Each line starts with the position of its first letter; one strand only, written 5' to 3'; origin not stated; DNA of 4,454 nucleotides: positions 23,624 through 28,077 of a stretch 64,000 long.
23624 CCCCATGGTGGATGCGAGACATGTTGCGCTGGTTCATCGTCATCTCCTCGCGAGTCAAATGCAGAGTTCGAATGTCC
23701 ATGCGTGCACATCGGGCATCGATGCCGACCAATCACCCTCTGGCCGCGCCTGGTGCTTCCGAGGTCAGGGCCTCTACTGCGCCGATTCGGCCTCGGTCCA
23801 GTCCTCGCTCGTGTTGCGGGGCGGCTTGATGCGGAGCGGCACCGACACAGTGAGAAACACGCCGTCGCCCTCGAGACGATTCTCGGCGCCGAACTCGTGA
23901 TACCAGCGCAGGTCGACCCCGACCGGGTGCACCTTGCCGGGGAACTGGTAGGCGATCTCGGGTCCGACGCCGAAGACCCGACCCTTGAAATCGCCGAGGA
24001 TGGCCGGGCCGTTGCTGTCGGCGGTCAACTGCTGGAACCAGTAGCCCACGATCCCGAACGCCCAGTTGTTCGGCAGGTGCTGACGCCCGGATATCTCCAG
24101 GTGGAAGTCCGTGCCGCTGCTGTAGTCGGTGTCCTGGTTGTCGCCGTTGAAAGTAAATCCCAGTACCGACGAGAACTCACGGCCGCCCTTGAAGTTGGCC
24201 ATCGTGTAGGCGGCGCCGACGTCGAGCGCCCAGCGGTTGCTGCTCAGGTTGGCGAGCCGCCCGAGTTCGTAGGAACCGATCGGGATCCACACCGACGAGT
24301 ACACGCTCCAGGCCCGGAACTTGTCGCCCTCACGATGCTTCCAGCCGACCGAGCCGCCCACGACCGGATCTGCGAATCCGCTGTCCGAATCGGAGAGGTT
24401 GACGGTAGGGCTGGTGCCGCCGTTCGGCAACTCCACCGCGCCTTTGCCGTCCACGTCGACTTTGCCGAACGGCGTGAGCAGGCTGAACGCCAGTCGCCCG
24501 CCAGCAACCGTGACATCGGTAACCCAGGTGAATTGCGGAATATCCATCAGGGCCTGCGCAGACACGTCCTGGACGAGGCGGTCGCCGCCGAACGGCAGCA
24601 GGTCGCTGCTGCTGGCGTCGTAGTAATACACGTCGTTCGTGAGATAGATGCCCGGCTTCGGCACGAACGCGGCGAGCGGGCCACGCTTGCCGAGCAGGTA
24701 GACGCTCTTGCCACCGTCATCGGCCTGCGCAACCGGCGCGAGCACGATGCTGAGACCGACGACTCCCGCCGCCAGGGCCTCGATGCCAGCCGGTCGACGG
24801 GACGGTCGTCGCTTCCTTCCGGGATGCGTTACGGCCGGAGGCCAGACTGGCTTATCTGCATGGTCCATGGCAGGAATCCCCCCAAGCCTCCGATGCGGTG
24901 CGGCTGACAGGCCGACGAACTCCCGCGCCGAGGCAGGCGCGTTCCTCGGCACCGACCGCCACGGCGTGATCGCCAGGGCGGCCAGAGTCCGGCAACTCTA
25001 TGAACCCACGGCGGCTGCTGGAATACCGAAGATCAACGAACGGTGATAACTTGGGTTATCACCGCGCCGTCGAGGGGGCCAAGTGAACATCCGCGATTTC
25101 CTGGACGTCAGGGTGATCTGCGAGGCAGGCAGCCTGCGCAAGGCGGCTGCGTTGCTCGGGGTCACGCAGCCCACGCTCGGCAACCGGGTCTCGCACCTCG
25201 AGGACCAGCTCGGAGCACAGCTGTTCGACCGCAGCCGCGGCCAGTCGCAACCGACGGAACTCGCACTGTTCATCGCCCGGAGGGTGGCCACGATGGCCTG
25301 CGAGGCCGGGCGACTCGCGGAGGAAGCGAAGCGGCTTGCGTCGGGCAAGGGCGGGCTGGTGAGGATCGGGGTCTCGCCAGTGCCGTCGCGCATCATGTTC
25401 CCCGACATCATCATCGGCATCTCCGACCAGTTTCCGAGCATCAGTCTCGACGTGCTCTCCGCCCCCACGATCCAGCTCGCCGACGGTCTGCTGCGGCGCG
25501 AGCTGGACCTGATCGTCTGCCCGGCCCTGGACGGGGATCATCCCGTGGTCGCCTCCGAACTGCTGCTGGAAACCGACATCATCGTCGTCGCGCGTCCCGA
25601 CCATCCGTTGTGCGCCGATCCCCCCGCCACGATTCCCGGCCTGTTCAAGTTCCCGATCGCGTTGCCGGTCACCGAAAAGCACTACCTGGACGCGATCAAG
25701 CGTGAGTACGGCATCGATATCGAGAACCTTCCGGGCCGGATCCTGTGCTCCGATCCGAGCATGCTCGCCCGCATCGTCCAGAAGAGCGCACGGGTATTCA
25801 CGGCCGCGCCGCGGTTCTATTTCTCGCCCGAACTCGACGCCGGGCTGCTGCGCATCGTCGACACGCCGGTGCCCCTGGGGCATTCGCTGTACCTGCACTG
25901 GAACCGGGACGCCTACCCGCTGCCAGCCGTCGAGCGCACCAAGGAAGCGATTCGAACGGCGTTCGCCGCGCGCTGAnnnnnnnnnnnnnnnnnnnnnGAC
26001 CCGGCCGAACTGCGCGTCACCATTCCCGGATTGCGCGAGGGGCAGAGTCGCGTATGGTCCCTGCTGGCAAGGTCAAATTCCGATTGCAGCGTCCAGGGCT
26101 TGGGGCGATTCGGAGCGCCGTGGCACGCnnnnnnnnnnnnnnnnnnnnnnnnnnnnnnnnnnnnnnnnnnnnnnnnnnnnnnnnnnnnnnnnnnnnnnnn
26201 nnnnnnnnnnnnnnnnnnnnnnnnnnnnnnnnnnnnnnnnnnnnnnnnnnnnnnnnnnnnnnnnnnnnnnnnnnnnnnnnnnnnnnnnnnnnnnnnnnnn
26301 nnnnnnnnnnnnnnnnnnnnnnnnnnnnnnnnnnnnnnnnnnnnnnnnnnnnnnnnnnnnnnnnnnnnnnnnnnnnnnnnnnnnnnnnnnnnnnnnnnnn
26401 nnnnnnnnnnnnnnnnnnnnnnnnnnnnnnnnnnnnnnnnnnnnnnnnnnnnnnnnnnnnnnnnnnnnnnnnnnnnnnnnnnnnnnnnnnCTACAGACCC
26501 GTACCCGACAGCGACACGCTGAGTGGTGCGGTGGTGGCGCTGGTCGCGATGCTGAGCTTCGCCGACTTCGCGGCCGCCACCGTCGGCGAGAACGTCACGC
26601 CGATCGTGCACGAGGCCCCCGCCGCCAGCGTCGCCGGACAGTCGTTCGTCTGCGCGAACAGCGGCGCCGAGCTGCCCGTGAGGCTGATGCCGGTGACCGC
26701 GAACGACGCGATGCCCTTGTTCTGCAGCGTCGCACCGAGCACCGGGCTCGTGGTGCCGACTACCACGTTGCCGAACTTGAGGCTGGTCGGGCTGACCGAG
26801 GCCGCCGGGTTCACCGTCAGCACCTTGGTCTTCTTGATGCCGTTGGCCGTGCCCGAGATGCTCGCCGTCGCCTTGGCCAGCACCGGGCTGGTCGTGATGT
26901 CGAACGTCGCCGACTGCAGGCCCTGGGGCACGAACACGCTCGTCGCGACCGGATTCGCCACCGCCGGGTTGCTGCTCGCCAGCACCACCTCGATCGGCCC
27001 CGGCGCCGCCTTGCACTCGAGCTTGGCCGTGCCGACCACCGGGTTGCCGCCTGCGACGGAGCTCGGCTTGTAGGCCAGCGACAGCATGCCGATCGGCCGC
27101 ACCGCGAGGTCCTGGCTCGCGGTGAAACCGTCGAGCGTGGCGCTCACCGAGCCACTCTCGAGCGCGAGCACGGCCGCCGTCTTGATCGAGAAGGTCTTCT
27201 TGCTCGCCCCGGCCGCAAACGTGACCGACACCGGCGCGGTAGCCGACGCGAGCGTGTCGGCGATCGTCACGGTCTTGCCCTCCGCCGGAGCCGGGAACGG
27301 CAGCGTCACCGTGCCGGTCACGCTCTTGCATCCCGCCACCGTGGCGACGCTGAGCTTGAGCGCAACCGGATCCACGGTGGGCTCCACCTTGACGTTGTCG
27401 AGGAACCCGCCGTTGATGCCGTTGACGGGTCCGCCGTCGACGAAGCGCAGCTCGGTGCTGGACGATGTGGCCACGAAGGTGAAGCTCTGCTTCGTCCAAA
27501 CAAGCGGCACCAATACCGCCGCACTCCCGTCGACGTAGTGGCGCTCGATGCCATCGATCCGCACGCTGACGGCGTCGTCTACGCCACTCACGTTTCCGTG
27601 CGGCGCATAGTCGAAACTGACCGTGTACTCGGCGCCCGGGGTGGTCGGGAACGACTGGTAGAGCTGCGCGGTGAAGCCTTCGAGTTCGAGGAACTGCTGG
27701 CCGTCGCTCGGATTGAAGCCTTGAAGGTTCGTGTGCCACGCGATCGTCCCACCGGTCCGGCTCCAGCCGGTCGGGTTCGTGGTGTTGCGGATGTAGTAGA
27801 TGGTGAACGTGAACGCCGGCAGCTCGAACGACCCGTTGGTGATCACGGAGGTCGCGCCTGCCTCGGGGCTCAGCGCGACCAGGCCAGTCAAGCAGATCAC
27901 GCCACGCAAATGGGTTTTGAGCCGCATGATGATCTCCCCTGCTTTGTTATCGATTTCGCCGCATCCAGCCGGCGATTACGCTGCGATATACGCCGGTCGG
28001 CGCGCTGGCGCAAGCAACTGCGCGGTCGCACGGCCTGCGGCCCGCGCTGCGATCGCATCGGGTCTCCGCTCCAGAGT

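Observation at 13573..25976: Three exported DUF3604/PHP-like paralogues interleaved with OM barrels, a DUF3300 lipoprotein and K/D-tailed mini-proteins, facing a divergent LysR regulator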

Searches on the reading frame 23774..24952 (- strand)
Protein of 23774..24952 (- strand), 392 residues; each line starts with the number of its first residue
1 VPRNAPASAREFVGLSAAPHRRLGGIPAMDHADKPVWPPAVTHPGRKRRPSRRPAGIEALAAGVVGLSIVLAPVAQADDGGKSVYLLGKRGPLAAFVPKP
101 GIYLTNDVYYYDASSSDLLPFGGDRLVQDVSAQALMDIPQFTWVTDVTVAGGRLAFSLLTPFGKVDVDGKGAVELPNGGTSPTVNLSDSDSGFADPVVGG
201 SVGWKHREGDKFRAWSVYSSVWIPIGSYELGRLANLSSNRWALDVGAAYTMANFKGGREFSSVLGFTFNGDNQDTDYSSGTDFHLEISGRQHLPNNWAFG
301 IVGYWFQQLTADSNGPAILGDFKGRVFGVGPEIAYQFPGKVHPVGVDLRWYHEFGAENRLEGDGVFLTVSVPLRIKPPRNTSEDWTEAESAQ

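Call 4: search_protein_families(library=pfam, proteins=[window:23774-24952:-], max_evalue=0.01)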
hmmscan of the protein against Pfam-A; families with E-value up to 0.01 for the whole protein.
window:23774-24952:- (392 aa): 1 family
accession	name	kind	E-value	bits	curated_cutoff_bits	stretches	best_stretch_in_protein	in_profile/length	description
PF13557.12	Phenol_MetA_deg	-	3.3e-61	207.9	22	1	122-368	8-241/242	Putative MetA-pathway of phenol degradation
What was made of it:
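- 23774..24868 (-): MetA-type outer-membrane channel (Phenol_MetA_deg), first gene of the cluster. PF13557, 207.9 bits, E 3.3e-61 (call 4).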

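Call 5: search_protein_families(library=ncbifam, proteins=[window:23774-24952:-], max_evalue=0.01)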
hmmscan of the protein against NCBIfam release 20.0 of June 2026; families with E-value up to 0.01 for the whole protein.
window:23774-24952:- (392 aa): 0 families

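Call 84: search_solved_structures(query=window:23774-24868:-, max_evalue=1)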
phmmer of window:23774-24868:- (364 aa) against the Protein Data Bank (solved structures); distinct sequences matched with E-value up to 1: 1.
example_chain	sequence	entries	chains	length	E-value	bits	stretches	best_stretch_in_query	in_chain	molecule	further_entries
4rl8_A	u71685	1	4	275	0.015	17.6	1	79-247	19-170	Protein involved in meta-pathway of phenol degradation-like protein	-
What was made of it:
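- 23774..24868 (-): Weak sequence hit to solved barrel 4rl8 (call 84).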

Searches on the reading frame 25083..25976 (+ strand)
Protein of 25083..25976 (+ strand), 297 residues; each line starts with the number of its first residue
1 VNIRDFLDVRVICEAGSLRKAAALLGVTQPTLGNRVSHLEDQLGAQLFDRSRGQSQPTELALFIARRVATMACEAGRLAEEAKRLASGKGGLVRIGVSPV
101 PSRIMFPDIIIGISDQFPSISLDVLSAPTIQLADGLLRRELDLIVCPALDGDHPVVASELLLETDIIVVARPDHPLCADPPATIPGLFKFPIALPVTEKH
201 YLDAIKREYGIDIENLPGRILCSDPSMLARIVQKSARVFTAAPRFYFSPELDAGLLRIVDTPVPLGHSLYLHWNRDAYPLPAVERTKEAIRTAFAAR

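Call 19: search_protein_families(library=pfam, proteins=[window:25083-25976:+], max_evalue=0.001)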
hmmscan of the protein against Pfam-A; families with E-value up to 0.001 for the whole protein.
window:25083-25976:+ (297 aa): 2 families
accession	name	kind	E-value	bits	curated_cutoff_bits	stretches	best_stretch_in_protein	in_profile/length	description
PF03466.25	LysR_substrate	-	1.1e-24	87.5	28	1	88-294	3-208/209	LysR substrate binding domain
PF00126.33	HTH_1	-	1.6e-14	54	26.6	1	10-60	8-58/60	Bacterial regulatory helix-turn-helix protein, lysR family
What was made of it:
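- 25083..25976 (+): LysR-type transcriptional regulator, divergent from the cluster. HTH_1 (54 bits) and LysR_substrate (87.5 bits) (call 19).
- Checked: LysR is at 25083-25976 on the plus strand (HTH_1 + LysR_substrate; call 19).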

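Call 33: search_protein_families(library=ncbifam, proteins=[window:25083-25976:+], max_evalue=0.001)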
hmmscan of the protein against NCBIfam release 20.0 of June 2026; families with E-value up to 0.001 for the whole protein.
window:25083-25976:+ (297 aa): 46 families (the best 25 are shown)
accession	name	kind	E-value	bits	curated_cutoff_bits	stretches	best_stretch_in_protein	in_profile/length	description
NF040786.1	LysR_Sec_metab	equivalog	5.9e-21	74.7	250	1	12-148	12-148/298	selenium metabolism-associated LysR family transcriptional regulator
TIGR02424.1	TF_pcaQ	equivalog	7.3e-20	71.1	303.8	1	12-293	14-297/300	pca operon transcription factor PcaQ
NF008416.0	PRK11242.1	equivalog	3.2e-18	66.1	277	1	11-178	11-177/300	transcriptional regulator CynR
NF047520.1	trans_act_CidR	equivalog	1.6e-17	63.6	415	1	2-179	2-178/292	cidABC operon transcriptional activator CidR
NF007307.0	PRK09791.1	equivalog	3.5e-17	62.5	336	1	3-206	10-209/302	LysR family transcriptional regulator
NF045990.1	TransRegCbbRRhodb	equivalog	5.5e-17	61.8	450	1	8-183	13-188/304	LysR family regulator CbbR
NF008239.0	PRK11013.1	equivalog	7.8e-17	61.3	288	1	10-179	13-181/309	LysR family transcriptional regulator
NF008361.0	PRK11151.1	equivalog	3.6e-15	56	329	1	1-175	1-174/305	DNA-binding transcriptional regulator OxyR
TIGR03339.1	phn_lysR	subfamily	1.1e-13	51.1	341.1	1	12-179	8-171/279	aminoethylphosphonate catabolism associated LysR family transcriptional regulator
NF045775.1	acetoin_reg_AlsR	exception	3.5e-13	49.7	430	1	10-192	10-191/290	acetoin biosynthesis transcriptional regulator AlsR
NF052633.1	LysR_TF_PsrA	exception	2.4e-12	46.4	540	1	2-178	6-181/297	L-proline-binding transcription factor PsrA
NF053705.1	TransRegGltCGpos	equivalog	3.6e-12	46.1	350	1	13-178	13-178/300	glutamate biosynthesis transcriptional regulator GltC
NF050187.1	TransRegBsrAPseudo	equivalog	5.2e-12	45.5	480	1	16-178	23-184/298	LysR family transcriptional regulator BsrA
NF009327.0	PRK12684.1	subfamily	7.6e-12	45.1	402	1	15-192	16-194/313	CysB family HTH-type transcriptional regulator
NF040710.1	benzoate_CatM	exception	2.4e-11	43.4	580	1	3-144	3-143/293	cis,cis-muconate-binding transcription regulator CatM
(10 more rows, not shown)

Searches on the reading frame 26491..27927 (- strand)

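Call 19: search_protein_families(library=pfam, proteins=[window:26491-27927:-], max_evalue=0.001)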
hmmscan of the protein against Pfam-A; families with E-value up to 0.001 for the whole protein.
window:26491-27927:- (478 aa): 4 families
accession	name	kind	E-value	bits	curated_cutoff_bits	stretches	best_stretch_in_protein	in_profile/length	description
PF22073.2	Cep192_D4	-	2.7e-08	34.4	35.5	1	378-477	6-111/112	Cep192 domain 4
PF04862.18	DUF642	-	5.3e-08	33.2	27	1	28-181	2-156/157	Protein of unknown function (DUF642)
PF15780.11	ASH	-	1e-06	29.3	27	1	376-465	9-93/98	Abnormal spindle-like microcephaly-assoc'd, ASPM-SPD-2-Hydin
PF22544.2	HYDIN_VesB_CFA65-like_Ig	-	4e-05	24.2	25.5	1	375-475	2-99/100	HYDIN/CFA65/VesB-like, Ig-like domain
